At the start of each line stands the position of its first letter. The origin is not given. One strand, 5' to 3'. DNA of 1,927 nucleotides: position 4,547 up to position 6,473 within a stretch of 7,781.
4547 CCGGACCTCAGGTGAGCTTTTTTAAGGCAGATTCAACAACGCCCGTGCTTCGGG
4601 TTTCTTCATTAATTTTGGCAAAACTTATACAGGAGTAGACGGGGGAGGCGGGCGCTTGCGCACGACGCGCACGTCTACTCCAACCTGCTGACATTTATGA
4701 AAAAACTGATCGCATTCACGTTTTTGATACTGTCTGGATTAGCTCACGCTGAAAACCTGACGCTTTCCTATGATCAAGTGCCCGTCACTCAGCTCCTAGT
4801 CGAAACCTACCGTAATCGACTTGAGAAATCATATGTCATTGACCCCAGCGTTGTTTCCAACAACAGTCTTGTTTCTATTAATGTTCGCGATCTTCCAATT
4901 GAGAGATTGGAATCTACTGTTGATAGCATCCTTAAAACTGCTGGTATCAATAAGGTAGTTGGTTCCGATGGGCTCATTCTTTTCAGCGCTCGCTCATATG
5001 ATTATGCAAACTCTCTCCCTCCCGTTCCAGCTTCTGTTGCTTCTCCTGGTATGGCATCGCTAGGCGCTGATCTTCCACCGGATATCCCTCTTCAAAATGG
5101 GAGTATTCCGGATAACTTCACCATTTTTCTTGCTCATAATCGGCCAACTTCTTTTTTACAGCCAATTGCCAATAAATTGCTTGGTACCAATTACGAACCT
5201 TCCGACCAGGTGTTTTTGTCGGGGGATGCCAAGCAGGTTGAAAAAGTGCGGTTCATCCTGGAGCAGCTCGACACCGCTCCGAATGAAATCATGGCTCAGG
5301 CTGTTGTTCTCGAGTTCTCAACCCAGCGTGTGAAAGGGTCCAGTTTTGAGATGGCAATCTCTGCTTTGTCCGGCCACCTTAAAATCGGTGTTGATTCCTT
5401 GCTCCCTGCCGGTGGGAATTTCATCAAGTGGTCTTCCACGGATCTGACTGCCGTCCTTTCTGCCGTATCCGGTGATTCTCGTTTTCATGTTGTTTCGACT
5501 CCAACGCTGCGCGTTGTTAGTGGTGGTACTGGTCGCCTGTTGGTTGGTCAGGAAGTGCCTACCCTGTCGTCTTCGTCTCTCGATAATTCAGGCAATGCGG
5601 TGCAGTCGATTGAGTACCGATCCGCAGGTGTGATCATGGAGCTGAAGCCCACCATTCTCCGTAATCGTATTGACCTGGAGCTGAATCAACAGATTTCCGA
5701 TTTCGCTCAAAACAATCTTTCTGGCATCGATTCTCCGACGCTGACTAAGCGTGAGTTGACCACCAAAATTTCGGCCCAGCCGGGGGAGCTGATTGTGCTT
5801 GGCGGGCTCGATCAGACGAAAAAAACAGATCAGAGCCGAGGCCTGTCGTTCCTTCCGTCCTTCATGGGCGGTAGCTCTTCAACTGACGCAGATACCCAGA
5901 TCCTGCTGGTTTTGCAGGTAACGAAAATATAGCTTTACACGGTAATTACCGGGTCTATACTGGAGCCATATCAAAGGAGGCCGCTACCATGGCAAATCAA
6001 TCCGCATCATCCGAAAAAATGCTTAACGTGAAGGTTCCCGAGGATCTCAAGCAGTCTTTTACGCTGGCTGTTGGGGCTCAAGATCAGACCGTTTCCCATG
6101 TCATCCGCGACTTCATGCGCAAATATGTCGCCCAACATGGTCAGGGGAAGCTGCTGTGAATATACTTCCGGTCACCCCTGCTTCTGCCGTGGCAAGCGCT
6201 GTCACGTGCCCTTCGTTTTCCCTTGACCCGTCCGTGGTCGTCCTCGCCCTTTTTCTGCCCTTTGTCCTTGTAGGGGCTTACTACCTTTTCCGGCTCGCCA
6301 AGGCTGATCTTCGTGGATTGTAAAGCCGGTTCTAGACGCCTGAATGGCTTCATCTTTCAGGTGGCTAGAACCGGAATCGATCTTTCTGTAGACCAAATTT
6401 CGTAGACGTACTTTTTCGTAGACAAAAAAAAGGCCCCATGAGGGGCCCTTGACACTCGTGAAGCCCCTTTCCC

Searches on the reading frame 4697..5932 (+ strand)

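Call 7: search_protein_families(library=pfam, proteins=[window:4697-5932:+], max_evalue=0.1)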
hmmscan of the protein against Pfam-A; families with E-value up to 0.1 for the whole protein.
window:4697-5932:+ (411 aa): 3 families
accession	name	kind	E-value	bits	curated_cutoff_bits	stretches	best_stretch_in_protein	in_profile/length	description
PF00263.26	Secretin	-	2.3e-22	79.8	27.5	1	258-386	3-137/169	Bacterial type II and III secretion system protein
PF03958.22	Secretin_N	-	0.032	14.9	28.2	0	166-195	38-67/69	Bacterial type II/III secretion system short domain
PF07660.19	STN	-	0.032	14.5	28.4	0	46-97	3-51/52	Secretin and TonB N terminus short domain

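Call 8: search_protein_families(library=phrogs, proteins=[window:4697-5932:+], max_evalue=0.1)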
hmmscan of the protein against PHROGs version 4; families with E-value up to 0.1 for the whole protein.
window:4697-5932:+ (411 aa): 1 family
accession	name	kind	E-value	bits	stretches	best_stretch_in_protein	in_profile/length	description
phrog_1012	-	head and packaging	3.7e-95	320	1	1-411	1-400/403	assembly (protein IV of M13)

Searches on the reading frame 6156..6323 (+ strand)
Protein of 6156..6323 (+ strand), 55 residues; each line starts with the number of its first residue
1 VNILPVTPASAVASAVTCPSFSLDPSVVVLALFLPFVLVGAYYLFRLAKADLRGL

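Call 7: search_protein_families(library=pfam, proteins=[window:6156-6323:+], max_evalue=0.1)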
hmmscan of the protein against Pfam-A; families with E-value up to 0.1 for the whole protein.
window:6156-6323:+ (55 aa): 1 family
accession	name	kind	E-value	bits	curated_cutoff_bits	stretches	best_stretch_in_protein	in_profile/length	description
PF06170.17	DUF983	-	0.063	14.1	22.6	1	20-51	47-79/85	Protein of unknown function (DUF983)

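Call 8: search_protein_families(library=phrogs, proteins=[window:6156-6323:+], max_evalue=0.1)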
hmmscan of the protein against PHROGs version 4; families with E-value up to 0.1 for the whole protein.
window:6156-6323:+ (55 aa): 0 families
